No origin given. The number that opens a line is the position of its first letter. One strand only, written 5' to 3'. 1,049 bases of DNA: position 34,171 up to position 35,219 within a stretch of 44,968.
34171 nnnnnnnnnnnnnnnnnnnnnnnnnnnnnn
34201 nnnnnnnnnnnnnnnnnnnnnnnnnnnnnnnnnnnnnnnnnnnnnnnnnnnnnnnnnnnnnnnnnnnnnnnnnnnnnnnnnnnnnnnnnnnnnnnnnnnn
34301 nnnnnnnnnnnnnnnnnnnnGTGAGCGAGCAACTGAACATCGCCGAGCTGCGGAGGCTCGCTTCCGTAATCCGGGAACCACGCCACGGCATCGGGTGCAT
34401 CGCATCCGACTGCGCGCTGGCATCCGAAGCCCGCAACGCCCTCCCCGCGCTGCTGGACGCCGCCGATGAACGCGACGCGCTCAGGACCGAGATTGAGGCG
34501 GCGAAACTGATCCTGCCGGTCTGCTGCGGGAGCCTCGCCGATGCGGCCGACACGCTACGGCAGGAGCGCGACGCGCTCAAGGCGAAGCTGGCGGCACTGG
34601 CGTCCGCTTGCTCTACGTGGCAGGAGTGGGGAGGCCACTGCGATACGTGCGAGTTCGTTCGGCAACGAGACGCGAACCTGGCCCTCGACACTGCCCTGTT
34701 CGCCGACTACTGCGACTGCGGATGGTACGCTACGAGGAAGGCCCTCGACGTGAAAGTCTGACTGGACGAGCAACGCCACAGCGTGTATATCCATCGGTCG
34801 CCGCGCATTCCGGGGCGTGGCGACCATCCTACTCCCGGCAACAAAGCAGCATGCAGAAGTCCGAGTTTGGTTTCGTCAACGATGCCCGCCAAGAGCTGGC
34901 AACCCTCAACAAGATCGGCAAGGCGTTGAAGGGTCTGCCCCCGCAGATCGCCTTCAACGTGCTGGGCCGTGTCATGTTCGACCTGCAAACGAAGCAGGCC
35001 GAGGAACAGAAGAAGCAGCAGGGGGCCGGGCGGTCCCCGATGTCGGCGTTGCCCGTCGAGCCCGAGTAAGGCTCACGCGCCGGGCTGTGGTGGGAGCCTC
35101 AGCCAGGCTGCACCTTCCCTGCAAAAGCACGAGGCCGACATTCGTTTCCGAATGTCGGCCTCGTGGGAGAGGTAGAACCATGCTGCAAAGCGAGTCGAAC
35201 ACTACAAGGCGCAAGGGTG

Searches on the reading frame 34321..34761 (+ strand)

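Call 71: search_protein_families(library=phrogs, proteins=[window:34321-34761:+], max_evalue=0.001)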
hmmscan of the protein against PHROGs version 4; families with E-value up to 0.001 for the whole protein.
window:34321-34761:+ (146 aa): 0 families

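Call 91: search_protein_families(library=pfam, proteins=[window:34321-34761:+], max_evalue=0.05)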
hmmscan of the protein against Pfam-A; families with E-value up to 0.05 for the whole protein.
window:34321-34761:+ (146 aa): 1 family
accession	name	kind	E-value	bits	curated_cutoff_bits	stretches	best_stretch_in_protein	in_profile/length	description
PF02183.23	HALZ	-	0.0049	17.4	28.1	1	67-94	12-39/43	Homeobox associated leucine zipper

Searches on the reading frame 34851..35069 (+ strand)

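Call 107: search_protein_families(library=pfam, proteins=[window:34851-35069:+], max_evalue=0.01)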
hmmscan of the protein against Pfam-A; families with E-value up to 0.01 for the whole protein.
window:34851-35069:+ (72 aa): 1 family
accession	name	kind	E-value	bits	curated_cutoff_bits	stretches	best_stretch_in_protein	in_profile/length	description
PF08203.16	RNA_polI_A14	-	0.0054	17.3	25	1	10-56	58-94/117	Yeast RNA polymerase I subunit RPA14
